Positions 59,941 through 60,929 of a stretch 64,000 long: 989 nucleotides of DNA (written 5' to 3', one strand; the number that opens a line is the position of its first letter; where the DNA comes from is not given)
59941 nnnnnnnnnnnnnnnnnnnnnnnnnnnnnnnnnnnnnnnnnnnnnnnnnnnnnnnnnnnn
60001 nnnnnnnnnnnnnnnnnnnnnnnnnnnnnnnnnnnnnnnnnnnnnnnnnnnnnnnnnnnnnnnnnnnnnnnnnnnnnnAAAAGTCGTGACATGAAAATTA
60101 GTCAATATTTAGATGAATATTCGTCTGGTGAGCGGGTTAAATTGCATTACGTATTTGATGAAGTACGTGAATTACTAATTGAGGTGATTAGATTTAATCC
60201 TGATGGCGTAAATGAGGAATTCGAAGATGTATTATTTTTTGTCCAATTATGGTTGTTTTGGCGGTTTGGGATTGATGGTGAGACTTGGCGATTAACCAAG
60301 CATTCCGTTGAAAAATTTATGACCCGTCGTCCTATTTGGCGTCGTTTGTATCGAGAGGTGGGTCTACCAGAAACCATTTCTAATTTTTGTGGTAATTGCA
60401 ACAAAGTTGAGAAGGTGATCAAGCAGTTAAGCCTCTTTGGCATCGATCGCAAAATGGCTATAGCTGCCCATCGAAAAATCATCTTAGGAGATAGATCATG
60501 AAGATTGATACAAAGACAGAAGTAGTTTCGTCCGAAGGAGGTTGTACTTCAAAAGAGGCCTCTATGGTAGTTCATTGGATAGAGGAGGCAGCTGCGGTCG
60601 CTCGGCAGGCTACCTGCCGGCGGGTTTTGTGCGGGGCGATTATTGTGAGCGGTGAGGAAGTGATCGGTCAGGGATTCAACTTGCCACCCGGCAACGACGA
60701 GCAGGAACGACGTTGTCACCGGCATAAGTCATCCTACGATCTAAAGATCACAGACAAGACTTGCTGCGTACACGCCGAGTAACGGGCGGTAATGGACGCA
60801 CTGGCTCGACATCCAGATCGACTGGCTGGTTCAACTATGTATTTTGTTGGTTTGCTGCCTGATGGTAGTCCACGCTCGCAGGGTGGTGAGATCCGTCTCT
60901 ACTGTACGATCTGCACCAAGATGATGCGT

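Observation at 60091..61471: Coupled MazG-like / dCMP-deaminase / nucleoside-2-deoxyribosyltransferase(DNPH1)-like operon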

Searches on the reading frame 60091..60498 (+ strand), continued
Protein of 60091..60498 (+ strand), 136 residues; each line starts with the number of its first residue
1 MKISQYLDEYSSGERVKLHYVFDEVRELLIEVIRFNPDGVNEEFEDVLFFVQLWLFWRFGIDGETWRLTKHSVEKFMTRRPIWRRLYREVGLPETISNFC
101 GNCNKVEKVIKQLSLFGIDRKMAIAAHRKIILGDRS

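Call 65: fold_search(model_id=the predicted structure, library=pdb)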
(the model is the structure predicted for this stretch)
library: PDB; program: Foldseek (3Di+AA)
matches with E <= 10: 12; with E <= 0.001: 0
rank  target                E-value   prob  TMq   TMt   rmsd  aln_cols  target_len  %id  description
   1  7mke_L                3.0e+00  0.09  0.23  0.11  11.8       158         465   16  Cryo-EM structure of Escherichia coli RNA polymerase bound to lambda PR promoter DNA (class 2) (released 2021-09-29)
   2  6psr_L                4.8e+00  0.05  0.24  0.09  13.5       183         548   14  Escherichia coli RNA polymerase promoter unwinding intermediate (TRPi1) with TraR and rpsT P2 promoter (released 2020-03-25)
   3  4a3v_B                5.1e+00  0.09  0.18  0.27   8.8        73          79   19  yeast regulatory particle proteasome assembly chaperone Hsm3 in complex with Rpt1 C-terminal fragment (released 2012-04-11)
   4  5ycl_C                5.1e+00  0.04  0.18  0.18  13.5       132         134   12  Crystal structure of HigBA complex from Shigella flexneri (released 2018-09-19)
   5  8toe_L                5.7e+00  0.04  0.23  0.10  13.2       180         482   14  Escherichia coli RNA polymerase unwinding intermediate (I1c) at the lambda PR promoter (released 2024-07-03)
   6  6rxb_C                7.0e+00  0.04  0.21  0.18  11.0       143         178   16  Crystal structure of TetR-Q116A from Acinetobacter baumannii AYE in complex with minocycline (released 2020-07-15)
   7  8rtt_F                7.4e+00  0.04  0.24  0.11  17.4       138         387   16  Structure of the formin Cdc12 bound to the barbed end of phalloidin-stabilized F-actin. (released 2024-04-10)
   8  8u3b_F                8.2e+00  0.04  0.24  0.12  12.7       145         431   16  Cryo-EM structure of E. coli NarL-transcription activation complex at 3.2A (released 2024-01-17)
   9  6dhi_A                9.1e+00  0.08  0.25  0.10   7.8        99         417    9  Butelase 1: Auto-Catalytic Cleavage as an Evolutionary Constraint for Macrocyclizing Endopeptidases (released 2018-08-15)
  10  2nsa                  9.1e+00  0.04  0.22  0.19  15.1       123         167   15  Structures of and interactions between domains of trigger factor from Themotoga maritim (released 2007-03-27)
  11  8keo_A                9.1e+00  0.02  0.17  0.04  22.3       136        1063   12  Structure of SARS-CoV-2 Omicron BA.1 Spike complexed with antibody PW5-570 (released 2024-08-14)
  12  6hiw_DI               9.6e+00  0.04  0.26  0.12  13.1       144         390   12  Cryo-EM structure of the Trypanosoma brucei mitochondrial ribosome - This entry contains the complete small mitoribos (released 2018-09-26)
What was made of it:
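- On MazG superfamily (g1): Foldseek gave no match with E below 3 (call 65).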

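Call 68: search_solved_structures(query=A3, max_evalue=10, show_alignments=2)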
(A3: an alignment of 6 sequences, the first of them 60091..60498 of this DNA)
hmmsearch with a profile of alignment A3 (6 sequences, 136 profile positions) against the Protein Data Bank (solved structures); distinct sequences matched with E-value up to 10: 6.
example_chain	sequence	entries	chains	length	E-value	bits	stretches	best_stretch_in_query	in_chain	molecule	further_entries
7uzy_J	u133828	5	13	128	0.19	14.9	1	17-65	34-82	CRISPR system Cms protein Csm2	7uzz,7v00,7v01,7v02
8do6_C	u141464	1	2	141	0.25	14.5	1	17-65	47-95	CRISPR system Cms protein Csm2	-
6ae1_A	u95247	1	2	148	0.27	14.4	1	17-65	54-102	CRISPR-associated protein, TM1810 family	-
6nbu_A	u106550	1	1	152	0.31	14.2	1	17-65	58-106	CRISPR-associated protein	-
6dqw_A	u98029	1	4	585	0.5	13.5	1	74-122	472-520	Ribonucleoside-diphosphate reductase, alpha chain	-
6yw5_JJ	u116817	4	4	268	0.54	13.4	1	38-80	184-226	37S ribosomal protein S10, mitochondrial | 30S ribosomal protein S10, mitochondrial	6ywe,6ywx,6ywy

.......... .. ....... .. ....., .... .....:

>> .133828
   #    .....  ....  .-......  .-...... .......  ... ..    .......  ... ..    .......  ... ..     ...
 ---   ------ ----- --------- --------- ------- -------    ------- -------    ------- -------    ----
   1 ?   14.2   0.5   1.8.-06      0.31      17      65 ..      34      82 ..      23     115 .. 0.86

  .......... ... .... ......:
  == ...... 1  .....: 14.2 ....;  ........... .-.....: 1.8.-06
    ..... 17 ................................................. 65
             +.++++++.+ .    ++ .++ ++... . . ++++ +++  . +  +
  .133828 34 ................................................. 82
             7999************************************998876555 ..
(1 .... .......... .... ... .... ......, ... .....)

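Call 69: search_protein_families(library=pfam, max_evalue=0.01, proteins=[P0272, P0275, P0277, P0278, P0279, P0281, P0282, P0285, P0290, P0295])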
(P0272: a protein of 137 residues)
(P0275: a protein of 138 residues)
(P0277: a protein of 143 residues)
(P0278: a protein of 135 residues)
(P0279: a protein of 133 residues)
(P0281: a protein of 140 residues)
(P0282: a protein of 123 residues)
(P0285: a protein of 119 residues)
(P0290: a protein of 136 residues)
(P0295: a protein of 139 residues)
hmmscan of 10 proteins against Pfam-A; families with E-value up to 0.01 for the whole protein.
P0272 (137 aa): 0 families

P0275 (138 aa): 0 families

P0277 (143 aa): 0 families

P0278 (135 aa): 0 families

P0279 (133 aa): 0 families

P0281 (140 aa): 0 families

P0282 (123 aa): 2 families
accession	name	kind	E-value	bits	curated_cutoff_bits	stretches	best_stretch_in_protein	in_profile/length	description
PF03819.22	MazG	-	0.00062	20.4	22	1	21-54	10-43/74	MazG nucleotide pyrophosphohydrolase domain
PF01503.22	PRA-PH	-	0.0015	19.3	21.3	1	23-63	36-75/86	Phosphoribosyl-ATP pyrophosphohydrolase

P0285 (119 aa): 1 family
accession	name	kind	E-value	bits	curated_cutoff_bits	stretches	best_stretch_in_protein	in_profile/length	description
PF03819.22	MazG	-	2.5e-05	24.9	22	1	17-56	7-46/74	MazG nucleotide pyrophosphohydrolase domain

P0290 (136 aa): 1 family
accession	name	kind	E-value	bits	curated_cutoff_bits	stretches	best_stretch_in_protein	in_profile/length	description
PF03819.22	MazG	-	0.0097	16.6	22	0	28-82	8-65/74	MazG nucleotide pyrophosphohydrolase domain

P0295 (139 aa): 1 family
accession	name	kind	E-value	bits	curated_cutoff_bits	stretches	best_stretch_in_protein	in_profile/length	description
PF03819.22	MazG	-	5.8e-06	26.9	22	1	19-56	9-46/74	MazG nucleotide pyrophosphohydrolase domain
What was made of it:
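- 60091..60501 (+): g1: 136-aa divergent MazG-superfamily (all-alpha NTP pyrophosphohydrolase) protein; GenBank A2480_03260. P0285 and P0295 pass the Pfam cut-off (call 69).
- On MazG superfamily (g1): Both pass PF03819 with 24.9 and 26.9 bits (call 69).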

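Call 78: search_protein_families(library=padloc, max_evalue=0.01, proteins=[window:60091-60498:+])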
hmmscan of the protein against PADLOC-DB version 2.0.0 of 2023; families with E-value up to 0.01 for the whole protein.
window:60091-60498:+ (136 aa): 0 families

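Call 79: search_protein_families(library=phrogs, max_evalue=0.01, proteins=[window:60091-60498:+])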
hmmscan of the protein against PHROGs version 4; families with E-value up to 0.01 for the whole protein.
window:60091-60498:+ (136 aa): 0 families

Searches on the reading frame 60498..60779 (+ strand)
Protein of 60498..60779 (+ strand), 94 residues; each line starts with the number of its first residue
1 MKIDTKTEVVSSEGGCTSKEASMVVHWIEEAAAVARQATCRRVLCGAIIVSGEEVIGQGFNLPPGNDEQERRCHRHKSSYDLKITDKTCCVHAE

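Call 71: list_cluster_members(proteins=[window:60498-60779:+, window:60792-61040:+, window:61055-61468:+, window:61562-62002:+, window:60091-60498:+])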
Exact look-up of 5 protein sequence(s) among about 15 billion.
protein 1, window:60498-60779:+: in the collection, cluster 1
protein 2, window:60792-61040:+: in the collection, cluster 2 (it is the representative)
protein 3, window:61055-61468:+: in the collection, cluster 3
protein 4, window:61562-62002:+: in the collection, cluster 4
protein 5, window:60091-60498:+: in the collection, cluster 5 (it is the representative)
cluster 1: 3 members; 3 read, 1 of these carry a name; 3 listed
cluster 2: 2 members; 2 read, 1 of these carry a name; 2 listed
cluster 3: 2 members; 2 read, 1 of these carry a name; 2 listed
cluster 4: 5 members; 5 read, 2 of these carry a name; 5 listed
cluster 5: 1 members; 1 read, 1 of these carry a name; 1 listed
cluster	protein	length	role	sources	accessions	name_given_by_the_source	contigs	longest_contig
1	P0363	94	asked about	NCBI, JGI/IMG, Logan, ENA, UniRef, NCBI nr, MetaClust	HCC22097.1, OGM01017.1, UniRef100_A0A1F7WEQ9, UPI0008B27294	hypothetical protein A2480_03265 [Candidatus Uhrbacteria bacterium RIFOXYC2_FULL_47_19] | CMP/dCMP-type deaminase domain-containing protein n=1 Tax=Candidatus Uhrbacteria ... | MAG: hypothetical protein A2480_03265 [Candidatus Uhrbacteria bacterium ...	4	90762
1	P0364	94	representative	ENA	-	-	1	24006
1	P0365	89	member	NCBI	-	-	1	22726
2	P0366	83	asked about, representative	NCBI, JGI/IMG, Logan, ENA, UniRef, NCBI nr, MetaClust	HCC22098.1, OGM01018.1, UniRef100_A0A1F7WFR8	hypothetical protein A2480_03270 [Candidatus Uhrbacteria bacterium RIFOXYC2_FULL_47_19] | Uncharacterized protein n=1 Tax=Candidatus Uhrbacteria bacterium RIFOXYC2_FULL_47_19 ... | MAG: hypothetical protein A2480_03270 [Candidatus Uhrbacteria bacterium ...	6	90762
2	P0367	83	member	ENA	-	-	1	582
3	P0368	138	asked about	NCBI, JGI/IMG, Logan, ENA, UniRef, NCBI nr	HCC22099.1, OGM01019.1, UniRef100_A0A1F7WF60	hypothetical protein A2480_03275 [Candidatus Uhrbacteria bacterium RIFOXYC2_FULL_47_19] | Maf-like protein n=1 Tax=Candidatus Uhrbacteria bacterium RIFOXYC2_FULL_47_19 ... | MAG: hypothetical protein A2480_03275 [Candidatus Uhrbacteria bacterium ...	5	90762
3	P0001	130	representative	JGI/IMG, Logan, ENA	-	-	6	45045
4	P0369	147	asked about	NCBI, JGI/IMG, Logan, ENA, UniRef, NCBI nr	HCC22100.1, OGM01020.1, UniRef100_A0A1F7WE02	hypothetical protein A2480_03280 [Candidatus Uhrbacteria bacterium RIFOXYC2_FULL_47_19] | Uncharacterized protein n=1 Tax=Candidatus Uhrbacteria bacterium RIFOXYC2_FULL_47_19 ... | MAG: hypothetical protein A2480_03280 [Candidatus Uhrbacteria bacterium ...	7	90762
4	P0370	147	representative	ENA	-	-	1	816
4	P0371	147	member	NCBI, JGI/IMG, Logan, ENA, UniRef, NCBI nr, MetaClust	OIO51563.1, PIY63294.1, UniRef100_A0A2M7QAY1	hypothetical protein COY93_00640 [Candidatus Uhrbacteria bacterium ... | Uncharacterized protein n=1 Tax=Candidatus Uhrbacteria bacterium ... | MAG: hypothetical protein AUJ19_04190 [Parcubacteria group bacterium CG1_02_58_44]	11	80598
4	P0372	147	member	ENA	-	-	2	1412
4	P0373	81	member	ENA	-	-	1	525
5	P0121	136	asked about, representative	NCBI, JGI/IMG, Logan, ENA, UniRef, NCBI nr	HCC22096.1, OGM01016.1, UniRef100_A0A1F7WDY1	hypothetical protein A2480_03260 [Candidatus Uhrbacteria bacterium RIFOXYC2_FULL_47_19] | Uncharacterized protein n=1 Tax=Candidatus Uhrbacteria bacterium RIFOXYC2_FULL_47_19 ... | MAG: hypothetical protein A2480_03260 [Candidatus Uhrbacteria bacterium ...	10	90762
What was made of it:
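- On Maf family (UniRef label of g3): UniRef names it 'Maf-like protein' (call 71).
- Checked: The public records annotate the two fragments separately as A2480_03265 and A2480_03270, also HCC22097 and HCC22098 (call 71).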
